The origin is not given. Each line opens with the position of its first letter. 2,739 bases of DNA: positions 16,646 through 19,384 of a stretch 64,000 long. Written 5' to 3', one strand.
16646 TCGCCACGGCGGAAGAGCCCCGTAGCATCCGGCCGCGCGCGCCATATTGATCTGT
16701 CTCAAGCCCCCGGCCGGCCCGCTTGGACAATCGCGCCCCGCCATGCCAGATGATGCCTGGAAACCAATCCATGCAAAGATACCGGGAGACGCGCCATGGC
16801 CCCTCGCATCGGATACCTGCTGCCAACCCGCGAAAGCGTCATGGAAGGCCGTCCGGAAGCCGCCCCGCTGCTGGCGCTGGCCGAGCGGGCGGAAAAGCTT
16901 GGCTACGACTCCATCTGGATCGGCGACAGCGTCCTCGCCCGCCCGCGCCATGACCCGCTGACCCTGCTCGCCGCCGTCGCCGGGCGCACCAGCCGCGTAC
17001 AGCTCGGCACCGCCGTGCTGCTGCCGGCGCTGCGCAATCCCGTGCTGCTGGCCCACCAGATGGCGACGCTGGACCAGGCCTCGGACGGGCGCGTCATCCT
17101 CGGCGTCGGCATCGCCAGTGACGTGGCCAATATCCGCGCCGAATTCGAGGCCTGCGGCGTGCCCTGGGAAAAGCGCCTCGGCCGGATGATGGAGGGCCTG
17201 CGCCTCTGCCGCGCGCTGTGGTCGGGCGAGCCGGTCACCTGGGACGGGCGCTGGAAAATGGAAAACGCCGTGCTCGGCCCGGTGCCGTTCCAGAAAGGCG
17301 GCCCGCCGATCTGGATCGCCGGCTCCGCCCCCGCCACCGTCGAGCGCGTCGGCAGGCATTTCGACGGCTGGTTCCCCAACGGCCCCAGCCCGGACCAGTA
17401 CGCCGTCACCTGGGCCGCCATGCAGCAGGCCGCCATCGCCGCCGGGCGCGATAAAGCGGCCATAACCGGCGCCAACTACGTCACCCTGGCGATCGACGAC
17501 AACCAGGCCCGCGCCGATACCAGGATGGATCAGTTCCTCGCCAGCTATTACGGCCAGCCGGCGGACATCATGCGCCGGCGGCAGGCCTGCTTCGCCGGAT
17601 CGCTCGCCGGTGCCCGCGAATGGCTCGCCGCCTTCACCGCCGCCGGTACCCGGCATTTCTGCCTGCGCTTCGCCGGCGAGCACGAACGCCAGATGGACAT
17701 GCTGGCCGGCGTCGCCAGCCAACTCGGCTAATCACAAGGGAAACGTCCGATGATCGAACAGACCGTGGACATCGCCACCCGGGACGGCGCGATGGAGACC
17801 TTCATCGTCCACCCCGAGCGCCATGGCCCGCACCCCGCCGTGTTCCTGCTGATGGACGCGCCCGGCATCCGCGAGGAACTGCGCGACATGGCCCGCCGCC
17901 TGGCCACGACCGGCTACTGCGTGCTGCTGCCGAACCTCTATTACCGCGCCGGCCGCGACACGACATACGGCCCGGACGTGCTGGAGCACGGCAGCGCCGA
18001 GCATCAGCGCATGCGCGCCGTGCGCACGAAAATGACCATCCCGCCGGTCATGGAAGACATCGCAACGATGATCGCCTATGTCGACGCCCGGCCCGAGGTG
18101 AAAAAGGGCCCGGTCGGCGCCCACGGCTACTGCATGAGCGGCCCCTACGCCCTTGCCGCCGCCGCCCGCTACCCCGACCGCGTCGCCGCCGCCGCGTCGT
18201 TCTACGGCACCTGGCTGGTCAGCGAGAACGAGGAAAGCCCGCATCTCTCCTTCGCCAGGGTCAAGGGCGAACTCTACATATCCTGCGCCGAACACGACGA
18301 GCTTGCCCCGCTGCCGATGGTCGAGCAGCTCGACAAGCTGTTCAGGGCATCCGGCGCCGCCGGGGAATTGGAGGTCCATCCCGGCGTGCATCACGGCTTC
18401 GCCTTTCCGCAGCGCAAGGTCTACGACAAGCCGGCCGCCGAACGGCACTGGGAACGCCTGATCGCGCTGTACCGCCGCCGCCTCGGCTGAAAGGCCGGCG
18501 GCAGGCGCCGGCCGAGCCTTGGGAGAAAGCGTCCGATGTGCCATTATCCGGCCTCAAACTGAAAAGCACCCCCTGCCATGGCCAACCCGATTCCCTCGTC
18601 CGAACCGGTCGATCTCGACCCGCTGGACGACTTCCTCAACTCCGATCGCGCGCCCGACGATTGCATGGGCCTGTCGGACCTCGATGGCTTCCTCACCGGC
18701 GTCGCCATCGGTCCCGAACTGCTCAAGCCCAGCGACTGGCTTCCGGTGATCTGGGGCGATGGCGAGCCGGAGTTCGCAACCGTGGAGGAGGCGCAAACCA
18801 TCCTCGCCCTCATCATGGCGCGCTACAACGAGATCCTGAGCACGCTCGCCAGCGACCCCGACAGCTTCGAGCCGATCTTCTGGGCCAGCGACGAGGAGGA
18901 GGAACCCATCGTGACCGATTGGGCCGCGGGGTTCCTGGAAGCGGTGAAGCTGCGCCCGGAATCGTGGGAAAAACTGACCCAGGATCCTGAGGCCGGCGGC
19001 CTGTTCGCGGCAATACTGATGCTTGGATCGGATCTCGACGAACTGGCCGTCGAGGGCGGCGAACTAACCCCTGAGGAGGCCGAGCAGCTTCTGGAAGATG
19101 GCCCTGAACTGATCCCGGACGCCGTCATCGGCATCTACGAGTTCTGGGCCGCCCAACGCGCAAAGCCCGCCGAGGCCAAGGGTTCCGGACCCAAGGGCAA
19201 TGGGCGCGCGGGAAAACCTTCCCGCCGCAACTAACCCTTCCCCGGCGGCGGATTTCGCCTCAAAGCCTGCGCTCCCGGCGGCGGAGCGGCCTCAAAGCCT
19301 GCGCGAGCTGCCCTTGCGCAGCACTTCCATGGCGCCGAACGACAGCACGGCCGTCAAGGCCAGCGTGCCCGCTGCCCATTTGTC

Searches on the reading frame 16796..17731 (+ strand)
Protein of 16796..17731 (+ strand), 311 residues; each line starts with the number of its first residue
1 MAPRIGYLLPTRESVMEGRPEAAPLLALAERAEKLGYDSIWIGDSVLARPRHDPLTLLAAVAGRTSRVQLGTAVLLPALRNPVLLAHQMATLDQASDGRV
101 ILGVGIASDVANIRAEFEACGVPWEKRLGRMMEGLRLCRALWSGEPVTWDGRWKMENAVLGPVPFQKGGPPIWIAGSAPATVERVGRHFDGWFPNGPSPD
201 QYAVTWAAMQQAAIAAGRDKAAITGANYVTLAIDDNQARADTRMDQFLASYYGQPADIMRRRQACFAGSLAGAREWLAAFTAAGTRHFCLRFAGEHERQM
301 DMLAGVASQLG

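Call 8: search_protein_families(library=pfam, proteins=[window:16796-17731:+], max_evalue=0.01)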
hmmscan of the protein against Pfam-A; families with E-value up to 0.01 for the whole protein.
window:16796-17731:+ (311 aa): 1 family
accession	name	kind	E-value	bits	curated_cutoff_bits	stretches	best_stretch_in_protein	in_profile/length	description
PF00296.26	Bac_luciferase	-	2.1e-63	215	27.9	1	4-288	2-291/314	Luciferase-like monooxygenase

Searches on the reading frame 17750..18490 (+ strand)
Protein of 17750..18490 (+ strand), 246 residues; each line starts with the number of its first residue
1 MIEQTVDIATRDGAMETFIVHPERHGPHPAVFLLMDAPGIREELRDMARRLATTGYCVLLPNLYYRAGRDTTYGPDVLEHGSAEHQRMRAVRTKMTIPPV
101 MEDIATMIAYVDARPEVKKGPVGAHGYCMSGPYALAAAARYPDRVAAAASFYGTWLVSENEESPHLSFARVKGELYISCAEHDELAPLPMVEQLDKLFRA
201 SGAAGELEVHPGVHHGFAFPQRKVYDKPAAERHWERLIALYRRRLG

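Call 8: search_protein_families(library=pfam, proteins=[window:17750-18490:+], max_evalue=0.01)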
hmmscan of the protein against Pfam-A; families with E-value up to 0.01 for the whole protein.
window:17750-18490:+ (246 aa): 3 families
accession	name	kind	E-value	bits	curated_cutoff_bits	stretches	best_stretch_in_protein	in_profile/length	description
PF01738.24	DLH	-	1.9e-43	149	21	1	15-242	1-214/217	Dienelactone hydrolase family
PF00561.26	Abhydrolase_1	-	2.1e-05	24.8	25.8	1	51-150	23-99/245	alpha/beta hydrolase fold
PF00756.26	Esterase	-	0.0078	16.4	22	0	107-153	102-148/251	Putative esterase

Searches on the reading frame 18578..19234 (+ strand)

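Call 8: search_protein_families(library=pfam, proteins=[window:18578-19234:+], max_evalue=0.01)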
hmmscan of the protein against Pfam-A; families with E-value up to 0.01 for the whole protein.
window:18578-19234:+ (218 aa): 1 family
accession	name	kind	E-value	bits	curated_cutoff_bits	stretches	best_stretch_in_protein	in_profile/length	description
PF03695.18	UPF0149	-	2.4e-39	135.8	25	1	15-191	2-180/181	Uncharacterised protein family (UPF0149)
